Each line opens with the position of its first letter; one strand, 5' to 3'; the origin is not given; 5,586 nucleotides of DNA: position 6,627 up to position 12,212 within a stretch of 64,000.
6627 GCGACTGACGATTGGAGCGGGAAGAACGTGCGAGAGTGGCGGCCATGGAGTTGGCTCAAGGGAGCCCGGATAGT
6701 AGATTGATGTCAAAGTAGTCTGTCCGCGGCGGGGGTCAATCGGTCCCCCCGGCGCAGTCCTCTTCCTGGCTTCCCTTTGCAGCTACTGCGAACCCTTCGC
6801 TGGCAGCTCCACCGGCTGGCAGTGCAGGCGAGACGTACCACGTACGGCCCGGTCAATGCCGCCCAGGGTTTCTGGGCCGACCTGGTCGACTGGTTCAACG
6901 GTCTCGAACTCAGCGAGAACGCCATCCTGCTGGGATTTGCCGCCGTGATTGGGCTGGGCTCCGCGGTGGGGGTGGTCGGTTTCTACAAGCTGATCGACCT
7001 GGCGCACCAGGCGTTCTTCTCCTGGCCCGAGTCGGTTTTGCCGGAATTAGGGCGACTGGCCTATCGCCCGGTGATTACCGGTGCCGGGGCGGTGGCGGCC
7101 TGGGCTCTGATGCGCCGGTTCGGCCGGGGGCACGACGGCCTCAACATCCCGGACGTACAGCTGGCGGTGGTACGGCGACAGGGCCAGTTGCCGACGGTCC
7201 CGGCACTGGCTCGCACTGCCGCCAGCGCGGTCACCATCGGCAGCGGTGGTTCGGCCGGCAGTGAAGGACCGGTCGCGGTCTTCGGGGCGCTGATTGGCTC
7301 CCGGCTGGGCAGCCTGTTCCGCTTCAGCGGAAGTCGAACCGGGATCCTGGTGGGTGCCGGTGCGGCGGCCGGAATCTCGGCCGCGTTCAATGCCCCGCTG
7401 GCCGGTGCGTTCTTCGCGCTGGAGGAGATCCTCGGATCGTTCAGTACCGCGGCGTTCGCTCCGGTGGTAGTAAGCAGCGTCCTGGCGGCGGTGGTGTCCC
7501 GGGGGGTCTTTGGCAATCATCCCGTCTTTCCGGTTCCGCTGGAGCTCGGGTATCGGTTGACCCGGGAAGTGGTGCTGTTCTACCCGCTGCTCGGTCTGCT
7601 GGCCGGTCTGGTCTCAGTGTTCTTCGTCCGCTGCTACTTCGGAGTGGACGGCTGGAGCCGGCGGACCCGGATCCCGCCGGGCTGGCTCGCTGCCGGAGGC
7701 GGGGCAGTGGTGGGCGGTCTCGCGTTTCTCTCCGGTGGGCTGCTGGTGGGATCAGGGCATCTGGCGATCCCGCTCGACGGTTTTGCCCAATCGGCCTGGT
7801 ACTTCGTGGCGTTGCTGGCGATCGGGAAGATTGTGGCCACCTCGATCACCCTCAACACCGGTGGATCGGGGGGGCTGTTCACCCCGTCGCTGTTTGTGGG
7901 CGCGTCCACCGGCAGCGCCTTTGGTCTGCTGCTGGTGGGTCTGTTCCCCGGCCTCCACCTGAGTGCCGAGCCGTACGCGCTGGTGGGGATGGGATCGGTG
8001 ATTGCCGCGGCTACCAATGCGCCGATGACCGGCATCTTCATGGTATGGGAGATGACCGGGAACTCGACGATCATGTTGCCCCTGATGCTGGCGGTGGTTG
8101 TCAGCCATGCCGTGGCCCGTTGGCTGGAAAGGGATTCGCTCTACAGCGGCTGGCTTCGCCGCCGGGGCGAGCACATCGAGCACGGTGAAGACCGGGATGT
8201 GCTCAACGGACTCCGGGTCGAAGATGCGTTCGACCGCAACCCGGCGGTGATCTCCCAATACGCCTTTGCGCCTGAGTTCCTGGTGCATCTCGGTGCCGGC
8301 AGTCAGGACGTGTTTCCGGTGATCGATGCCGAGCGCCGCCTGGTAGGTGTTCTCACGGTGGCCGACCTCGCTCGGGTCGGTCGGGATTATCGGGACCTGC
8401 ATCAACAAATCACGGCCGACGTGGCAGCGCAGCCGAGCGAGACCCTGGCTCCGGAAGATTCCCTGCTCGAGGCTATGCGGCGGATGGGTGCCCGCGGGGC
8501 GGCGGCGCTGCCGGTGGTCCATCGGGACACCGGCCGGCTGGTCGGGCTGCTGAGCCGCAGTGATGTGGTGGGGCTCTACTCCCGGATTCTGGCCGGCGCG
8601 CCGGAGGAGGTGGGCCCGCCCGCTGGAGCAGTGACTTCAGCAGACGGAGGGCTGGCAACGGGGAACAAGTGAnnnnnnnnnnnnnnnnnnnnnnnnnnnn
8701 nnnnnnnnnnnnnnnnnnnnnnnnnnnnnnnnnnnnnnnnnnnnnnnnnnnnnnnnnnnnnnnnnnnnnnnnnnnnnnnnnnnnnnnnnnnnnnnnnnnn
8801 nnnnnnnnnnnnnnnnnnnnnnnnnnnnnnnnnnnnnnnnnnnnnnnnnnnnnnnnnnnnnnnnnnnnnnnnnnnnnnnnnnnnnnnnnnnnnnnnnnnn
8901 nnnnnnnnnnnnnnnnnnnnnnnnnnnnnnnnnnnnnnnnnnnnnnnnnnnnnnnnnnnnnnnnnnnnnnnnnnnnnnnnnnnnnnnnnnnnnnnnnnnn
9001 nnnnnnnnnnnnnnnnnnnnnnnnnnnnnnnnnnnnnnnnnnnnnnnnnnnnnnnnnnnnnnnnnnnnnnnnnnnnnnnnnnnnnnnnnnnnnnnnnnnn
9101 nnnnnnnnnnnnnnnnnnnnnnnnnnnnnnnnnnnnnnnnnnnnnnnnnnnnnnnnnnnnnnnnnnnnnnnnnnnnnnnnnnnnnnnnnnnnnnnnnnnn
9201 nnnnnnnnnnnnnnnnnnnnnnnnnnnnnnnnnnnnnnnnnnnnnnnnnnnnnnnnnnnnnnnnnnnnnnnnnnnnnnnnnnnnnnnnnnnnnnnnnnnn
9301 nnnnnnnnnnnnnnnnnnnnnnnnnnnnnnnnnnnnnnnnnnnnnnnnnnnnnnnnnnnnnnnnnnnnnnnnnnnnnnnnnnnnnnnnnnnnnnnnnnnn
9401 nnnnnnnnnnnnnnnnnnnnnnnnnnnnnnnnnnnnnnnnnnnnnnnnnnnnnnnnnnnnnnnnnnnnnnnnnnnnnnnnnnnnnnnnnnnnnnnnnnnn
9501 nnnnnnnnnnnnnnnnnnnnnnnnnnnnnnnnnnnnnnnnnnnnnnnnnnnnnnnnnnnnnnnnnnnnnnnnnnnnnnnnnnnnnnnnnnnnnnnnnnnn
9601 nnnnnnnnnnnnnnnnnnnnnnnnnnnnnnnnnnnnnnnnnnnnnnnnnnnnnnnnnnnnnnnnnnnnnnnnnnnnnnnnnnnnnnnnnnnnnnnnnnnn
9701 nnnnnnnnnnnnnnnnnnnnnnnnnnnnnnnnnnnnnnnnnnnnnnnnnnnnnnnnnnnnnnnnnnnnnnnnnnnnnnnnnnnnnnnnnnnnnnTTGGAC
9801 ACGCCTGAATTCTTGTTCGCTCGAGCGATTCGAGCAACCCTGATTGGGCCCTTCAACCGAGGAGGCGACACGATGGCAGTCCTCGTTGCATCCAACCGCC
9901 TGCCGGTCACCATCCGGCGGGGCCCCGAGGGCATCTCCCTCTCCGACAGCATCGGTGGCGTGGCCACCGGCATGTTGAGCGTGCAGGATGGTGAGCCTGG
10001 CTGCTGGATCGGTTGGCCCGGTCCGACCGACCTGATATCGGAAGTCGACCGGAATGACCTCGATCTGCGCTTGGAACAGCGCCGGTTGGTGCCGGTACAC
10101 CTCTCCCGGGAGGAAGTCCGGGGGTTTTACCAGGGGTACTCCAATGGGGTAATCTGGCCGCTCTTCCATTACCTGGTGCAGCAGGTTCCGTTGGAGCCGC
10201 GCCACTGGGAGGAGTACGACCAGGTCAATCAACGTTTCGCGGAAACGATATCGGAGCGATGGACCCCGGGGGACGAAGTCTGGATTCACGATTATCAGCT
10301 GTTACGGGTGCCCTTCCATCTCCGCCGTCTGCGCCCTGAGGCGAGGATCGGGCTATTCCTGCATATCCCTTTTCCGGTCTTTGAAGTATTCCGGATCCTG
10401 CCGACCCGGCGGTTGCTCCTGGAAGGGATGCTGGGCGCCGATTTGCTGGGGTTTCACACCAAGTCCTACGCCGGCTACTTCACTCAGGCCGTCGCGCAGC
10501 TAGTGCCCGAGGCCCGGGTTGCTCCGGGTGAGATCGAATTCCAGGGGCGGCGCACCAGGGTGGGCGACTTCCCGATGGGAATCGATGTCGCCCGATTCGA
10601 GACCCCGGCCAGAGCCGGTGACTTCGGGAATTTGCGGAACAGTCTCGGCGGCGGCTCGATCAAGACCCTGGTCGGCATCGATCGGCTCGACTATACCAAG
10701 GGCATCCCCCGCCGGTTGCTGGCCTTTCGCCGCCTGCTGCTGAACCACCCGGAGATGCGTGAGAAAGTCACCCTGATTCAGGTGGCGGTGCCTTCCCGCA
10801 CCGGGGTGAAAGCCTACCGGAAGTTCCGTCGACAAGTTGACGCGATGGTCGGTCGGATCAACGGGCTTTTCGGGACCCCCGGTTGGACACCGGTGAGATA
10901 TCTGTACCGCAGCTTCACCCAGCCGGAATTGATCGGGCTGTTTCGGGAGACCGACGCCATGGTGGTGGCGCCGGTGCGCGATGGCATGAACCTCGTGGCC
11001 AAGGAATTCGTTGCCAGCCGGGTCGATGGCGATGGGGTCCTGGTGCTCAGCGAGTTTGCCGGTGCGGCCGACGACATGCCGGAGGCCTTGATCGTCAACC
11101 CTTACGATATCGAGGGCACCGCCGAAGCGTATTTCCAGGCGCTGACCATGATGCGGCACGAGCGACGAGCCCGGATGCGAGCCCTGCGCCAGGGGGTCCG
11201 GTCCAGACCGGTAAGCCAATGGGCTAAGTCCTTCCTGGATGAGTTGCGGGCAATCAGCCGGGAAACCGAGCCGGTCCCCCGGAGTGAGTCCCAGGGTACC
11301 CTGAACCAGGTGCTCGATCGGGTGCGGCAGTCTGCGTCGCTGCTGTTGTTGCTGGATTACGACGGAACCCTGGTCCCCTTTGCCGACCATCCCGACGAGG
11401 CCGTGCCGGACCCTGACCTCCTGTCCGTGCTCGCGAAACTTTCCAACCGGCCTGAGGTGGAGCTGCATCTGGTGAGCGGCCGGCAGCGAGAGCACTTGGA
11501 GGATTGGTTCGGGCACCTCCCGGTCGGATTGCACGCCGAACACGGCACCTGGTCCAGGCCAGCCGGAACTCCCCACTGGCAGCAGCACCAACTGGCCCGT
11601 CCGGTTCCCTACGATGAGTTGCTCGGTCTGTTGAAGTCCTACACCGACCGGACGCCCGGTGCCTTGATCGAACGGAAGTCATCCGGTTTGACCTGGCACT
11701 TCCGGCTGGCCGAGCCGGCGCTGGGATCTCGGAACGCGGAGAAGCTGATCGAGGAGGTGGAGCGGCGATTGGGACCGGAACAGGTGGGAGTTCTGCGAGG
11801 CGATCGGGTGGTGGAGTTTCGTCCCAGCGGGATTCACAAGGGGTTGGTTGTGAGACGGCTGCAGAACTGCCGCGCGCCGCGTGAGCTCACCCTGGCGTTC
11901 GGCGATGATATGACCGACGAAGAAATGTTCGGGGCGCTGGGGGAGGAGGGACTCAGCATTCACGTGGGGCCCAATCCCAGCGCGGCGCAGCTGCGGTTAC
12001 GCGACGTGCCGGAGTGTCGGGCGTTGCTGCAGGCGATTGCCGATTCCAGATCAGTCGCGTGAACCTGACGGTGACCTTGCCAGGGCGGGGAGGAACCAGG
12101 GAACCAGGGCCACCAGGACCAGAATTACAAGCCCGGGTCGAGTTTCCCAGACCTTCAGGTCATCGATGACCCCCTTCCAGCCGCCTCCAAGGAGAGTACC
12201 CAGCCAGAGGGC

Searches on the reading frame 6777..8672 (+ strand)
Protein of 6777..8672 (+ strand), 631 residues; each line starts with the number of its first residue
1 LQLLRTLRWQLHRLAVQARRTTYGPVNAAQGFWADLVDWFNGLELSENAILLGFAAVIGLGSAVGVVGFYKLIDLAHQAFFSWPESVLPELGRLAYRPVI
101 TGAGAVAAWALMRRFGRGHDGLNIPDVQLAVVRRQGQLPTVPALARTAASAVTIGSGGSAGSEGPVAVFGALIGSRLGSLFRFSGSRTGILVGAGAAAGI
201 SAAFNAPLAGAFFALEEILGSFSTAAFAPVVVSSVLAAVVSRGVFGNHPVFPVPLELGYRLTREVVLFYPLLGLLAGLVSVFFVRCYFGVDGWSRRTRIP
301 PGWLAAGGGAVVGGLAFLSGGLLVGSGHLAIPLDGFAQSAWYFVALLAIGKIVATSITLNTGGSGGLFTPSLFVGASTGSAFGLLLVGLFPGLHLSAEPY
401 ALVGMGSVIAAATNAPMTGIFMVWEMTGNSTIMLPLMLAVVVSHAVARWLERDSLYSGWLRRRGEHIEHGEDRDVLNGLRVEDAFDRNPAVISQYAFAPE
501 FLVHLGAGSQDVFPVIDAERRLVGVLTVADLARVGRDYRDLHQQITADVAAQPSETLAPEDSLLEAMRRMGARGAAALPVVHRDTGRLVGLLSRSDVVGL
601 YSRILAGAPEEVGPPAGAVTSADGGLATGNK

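Call 64: search_protein_families(library=pfam, proteins=[window:6777-8672:+], max_evalue=0.00001)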
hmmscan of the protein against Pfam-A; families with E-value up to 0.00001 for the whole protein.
window:6777-8672:+ (631 aa): 2 families
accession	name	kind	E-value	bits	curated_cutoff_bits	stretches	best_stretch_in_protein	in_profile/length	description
PF00654.25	Voltage_CLC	-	9.2e-84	282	24.8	1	104-448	1-346/346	Voltage gated chloride channel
PF00571.33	CBS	-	8.6e-14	52.1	24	1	548-600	3-54/57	CBS domain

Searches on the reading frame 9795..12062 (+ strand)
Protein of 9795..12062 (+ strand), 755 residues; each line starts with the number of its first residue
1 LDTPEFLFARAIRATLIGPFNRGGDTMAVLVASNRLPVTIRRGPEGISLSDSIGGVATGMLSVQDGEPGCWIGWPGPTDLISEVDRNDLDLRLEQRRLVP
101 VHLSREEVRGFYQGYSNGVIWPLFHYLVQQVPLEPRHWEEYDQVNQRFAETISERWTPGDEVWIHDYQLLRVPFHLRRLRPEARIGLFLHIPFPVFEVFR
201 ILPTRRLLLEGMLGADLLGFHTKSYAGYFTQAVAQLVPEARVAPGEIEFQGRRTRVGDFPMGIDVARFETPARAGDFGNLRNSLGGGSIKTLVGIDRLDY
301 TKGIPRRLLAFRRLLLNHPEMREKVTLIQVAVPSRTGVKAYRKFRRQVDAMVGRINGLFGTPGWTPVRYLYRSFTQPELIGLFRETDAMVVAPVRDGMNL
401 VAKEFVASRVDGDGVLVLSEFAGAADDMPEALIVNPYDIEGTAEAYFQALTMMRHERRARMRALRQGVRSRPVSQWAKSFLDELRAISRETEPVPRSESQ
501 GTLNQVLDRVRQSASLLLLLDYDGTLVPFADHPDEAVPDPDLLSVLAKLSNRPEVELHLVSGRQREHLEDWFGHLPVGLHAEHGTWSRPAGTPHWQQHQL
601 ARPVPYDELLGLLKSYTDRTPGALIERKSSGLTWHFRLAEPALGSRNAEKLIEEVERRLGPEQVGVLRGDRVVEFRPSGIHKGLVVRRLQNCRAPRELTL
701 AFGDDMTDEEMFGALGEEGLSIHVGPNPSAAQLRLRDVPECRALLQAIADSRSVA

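Call 64: search_protein_families(library=pfam, proteins=[window:9795-12062:+], max_evalue=0.00001)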
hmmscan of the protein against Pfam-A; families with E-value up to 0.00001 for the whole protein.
window:9795-12062:+ (755 aa): 2 families
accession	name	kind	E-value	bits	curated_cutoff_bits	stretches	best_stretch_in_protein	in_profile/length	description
PF00982.27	Glyco_transf_20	-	3.4e-136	455.2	32.5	1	29-485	3-472/473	Glycosyltransferase family 20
PF02358.22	Trehalose_PPase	-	7.1e-42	143.6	27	1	519-727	1-218/235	Trehalose-phosphatase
